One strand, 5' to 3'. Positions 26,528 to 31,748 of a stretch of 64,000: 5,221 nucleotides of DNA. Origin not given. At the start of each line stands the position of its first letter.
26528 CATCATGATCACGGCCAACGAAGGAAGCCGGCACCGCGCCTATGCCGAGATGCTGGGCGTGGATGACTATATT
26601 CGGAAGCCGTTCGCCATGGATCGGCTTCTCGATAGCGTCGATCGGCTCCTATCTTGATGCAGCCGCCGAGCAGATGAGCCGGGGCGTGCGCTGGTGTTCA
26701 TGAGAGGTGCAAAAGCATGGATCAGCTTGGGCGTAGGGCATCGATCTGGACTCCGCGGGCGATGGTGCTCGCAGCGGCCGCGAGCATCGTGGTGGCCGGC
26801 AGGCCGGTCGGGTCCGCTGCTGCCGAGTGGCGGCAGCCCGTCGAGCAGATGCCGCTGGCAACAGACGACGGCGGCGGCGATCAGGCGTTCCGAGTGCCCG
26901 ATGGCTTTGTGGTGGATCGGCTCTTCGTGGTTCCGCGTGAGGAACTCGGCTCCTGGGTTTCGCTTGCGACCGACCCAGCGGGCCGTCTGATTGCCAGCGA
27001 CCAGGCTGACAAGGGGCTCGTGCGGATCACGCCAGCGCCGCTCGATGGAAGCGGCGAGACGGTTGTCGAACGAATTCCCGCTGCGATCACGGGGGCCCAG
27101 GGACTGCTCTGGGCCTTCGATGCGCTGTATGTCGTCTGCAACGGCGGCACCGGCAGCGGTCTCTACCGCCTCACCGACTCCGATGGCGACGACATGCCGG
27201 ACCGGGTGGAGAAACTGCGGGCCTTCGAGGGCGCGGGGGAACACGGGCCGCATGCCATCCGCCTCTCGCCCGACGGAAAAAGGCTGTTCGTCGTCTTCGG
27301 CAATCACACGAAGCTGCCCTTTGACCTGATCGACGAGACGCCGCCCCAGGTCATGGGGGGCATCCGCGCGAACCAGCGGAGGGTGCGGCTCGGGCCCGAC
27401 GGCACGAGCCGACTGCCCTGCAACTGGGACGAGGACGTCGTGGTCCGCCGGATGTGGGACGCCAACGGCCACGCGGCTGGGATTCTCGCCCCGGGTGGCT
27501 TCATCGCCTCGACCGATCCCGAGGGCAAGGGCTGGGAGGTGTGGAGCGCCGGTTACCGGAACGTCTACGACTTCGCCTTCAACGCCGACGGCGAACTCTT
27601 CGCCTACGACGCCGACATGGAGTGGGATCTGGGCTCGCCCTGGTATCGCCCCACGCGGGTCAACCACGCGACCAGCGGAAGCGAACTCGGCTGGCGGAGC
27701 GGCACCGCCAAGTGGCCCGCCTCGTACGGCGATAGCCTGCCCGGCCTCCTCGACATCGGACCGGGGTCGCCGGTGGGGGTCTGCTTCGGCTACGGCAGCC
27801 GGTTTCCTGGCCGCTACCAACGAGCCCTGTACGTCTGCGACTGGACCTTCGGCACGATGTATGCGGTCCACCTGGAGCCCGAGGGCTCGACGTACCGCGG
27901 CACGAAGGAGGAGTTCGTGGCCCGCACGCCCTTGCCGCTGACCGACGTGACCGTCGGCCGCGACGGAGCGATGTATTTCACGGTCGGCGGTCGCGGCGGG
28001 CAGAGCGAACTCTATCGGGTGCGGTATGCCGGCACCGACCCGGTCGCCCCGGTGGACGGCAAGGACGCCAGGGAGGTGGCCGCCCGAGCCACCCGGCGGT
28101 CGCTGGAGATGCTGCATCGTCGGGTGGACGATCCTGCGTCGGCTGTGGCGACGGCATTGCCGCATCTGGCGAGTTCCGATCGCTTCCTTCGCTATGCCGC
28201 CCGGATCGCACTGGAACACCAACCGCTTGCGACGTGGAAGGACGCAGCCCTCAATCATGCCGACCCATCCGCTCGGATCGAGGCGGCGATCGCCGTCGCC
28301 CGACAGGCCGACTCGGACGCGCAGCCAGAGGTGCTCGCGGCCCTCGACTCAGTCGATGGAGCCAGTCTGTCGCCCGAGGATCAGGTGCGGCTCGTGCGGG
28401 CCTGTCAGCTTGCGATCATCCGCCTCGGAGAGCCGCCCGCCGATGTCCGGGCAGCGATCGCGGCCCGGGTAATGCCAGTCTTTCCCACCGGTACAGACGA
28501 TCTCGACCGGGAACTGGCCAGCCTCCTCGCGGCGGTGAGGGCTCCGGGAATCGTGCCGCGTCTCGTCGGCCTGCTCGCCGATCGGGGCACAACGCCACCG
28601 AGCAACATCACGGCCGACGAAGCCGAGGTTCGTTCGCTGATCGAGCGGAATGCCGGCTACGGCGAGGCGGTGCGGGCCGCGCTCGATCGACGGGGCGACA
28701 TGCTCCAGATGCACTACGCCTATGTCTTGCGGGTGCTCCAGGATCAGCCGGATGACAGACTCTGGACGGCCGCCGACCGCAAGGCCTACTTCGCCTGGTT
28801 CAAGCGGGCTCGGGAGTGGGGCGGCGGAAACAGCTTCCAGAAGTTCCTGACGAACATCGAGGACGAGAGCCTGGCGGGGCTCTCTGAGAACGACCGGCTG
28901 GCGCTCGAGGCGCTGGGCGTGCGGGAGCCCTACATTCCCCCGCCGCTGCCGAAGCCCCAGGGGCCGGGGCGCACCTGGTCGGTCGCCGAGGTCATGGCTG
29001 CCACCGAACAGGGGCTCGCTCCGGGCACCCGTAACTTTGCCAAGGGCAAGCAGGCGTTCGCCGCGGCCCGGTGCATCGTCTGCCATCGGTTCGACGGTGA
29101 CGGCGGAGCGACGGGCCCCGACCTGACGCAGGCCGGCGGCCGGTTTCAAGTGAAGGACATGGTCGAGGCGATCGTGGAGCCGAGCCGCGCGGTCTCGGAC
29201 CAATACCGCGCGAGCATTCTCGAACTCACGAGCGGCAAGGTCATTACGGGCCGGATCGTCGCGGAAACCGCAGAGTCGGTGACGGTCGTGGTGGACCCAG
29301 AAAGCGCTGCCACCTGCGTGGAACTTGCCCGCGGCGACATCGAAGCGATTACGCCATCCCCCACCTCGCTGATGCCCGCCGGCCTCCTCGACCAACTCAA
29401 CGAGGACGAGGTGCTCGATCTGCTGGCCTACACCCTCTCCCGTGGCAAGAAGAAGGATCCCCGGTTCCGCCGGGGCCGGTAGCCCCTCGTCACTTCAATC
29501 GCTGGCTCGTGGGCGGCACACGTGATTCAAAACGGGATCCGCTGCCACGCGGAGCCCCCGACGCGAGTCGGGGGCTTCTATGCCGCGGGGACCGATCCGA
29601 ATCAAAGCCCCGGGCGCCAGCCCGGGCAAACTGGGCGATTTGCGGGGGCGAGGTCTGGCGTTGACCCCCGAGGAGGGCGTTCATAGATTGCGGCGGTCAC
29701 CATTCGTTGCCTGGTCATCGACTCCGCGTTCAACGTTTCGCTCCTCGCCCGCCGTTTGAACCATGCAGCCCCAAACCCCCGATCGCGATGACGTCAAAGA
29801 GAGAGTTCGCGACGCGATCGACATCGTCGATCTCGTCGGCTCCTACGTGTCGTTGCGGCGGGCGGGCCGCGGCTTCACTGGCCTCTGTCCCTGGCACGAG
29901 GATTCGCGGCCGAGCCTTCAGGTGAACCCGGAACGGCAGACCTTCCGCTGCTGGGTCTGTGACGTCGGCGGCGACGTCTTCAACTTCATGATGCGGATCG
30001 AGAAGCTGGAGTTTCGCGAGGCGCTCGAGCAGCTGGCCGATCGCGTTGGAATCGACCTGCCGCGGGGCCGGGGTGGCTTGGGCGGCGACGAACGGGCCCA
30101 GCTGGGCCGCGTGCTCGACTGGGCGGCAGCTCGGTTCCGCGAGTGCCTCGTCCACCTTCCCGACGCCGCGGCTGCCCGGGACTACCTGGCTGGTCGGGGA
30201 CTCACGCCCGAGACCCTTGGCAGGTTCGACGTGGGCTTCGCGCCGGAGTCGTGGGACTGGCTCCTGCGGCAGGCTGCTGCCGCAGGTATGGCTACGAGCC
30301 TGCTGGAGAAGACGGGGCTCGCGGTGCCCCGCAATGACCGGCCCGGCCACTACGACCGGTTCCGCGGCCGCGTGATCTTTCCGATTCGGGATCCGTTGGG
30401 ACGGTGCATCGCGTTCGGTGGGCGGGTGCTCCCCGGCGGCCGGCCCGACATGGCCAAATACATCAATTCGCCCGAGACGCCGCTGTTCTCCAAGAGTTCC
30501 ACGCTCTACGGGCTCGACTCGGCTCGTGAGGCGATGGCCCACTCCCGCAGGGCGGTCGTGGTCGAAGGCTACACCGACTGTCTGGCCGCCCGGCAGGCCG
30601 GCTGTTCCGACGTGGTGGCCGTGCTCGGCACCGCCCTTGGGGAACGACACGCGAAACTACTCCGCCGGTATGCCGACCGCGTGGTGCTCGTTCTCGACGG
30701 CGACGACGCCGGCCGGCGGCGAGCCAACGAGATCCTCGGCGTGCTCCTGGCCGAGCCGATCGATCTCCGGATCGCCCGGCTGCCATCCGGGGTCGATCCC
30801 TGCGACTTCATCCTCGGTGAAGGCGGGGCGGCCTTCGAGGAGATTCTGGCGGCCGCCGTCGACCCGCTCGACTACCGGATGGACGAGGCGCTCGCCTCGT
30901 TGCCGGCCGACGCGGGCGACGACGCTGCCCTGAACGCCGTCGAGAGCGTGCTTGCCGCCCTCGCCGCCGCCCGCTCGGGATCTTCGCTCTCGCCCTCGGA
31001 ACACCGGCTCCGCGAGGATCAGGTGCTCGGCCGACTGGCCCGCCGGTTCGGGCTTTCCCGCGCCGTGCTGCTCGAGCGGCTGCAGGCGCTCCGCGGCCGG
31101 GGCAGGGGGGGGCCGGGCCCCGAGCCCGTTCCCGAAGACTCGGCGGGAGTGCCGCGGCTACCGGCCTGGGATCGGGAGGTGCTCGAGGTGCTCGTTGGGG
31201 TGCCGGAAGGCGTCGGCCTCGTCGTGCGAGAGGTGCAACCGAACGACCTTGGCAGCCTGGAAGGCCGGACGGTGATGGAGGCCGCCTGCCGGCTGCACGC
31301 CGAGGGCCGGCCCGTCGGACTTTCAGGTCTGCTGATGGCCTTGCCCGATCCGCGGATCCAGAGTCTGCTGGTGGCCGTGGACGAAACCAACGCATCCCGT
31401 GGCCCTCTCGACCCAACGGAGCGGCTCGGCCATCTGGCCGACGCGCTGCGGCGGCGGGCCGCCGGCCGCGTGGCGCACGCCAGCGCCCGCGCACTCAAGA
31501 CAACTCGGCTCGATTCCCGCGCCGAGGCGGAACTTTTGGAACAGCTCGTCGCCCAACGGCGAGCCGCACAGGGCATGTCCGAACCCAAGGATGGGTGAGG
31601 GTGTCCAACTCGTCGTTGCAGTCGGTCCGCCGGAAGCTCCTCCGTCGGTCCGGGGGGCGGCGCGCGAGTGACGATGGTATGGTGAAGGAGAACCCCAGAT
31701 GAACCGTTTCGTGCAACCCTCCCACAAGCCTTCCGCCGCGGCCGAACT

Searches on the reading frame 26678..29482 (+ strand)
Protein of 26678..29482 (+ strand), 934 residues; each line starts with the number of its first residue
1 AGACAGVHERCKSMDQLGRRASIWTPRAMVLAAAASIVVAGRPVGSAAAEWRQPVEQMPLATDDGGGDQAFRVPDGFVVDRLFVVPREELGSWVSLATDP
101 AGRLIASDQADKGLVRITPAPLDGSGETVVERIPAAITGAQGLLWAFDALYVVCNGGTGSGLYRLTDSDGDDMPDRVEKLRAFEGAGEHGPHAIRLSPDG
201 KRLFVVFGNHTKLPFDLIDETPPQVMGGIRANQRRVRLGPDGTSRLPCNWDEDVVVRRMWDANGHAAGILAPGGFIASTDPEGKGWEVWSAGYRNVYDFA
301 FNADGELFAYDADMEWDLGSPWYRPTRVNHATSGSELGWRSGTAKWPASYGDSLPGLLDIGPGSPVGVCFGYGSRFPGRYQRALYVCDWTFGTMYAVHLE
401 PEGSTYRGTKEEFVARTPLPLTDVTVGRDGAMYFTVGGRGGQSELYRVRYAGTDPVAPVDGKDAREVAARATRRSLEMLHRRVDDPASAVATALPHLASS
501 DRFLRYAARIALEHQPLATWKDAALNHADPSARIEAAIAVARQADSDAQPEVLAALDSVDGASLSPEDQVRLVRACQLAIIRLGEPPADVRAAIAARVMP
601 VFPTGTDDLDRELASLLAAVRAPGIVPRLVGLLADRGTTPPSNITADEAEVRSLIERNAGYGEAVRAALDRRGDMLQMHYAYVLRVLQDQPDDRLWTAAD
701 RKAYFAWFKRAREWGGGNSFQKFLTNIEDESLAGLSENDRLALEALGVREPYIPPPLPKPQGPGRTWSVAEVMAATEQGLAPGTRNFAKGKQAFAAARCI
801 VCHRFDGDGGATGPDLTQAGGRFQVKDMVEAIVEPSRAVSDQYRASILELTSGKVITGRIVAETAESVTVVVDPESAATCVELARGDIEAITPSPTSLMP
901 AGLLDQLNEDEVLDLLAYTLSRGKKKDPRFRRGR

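Call 24: search_protein_families(library=pfam, proteins=[window:26678-29482:+], max_evalue=0.001)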
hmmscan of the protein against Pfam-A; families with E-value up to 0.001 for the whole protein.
window:26678-29482:+ (934 aa): 1 family
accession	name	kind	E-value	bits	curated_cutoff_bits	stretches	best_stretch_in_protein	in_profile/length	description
PF00034.26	Cytochrom_C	-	2.5e-07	32.4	21.3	1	788-826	2-40/90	Cytochrome c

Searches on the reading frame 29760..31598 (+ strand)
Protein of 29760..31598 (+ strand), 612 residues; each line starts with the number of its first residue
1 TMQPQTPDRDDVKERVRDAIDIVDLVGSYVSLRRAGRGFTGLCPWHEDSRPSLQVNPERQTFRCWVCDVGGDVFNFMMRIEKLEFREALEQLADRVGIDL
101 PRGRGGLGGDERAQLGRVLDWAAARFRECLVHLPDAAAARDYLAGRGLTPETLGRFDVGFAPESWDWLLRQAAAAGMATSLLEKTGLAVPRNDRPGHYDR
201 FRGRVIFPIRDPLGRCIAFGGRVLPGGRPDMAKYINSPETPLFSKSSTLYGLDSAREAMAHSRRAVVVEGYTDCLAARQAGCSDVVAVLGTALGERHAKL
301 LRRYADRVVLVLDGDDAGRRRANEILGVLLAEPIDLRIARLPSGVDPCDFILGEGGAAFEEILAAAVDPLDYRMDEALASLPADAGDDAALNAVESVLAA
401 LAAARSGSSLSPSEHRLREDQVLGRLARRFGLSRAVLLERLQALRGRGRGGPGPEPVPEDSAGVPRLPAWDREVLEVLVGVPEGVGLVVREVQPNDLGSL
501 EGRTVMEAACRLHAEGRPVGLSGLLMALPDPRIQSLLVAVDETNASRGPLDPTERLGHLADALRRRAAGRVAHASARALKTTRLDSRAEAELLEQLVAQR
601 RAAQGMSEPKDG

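Call 83: search_protein_families(library=pfam, proteins=[window:29760-31598:+], max_evalue=0.0001)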
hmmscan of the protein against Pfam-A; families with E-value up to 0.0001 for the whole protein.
window:29760-31598:+ (612 aa): 6 families
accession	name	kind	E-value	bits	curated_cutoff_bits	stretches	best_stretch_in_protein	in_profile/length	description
PF08275.17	DNAG_N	-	3.4e-36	124.6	26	1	133-255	8-127/128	DNA primase catalytic core, N-terminal domain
PF01807.25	Zn_ribbon_DnaG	-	3.6e-30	104.1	24.9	1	12-101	5-94/98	CHC2 zinc finger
PF13155.12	Toprim_2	-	3.3e-18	66.3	22.1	1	266-351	1-88/88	Toprim-like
PF13662.12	Toprim_4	-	9.7e-16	58.2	25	1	264-337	2-82/85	Toprim domain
PF01751.28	Toprim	-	1.1e-10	42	23.1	1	265-339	2-94/96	Toprim domain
PF13362.12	Toprim_3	-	4.7e-06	27.4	27.2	1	265-355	2-93/95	Toprim domain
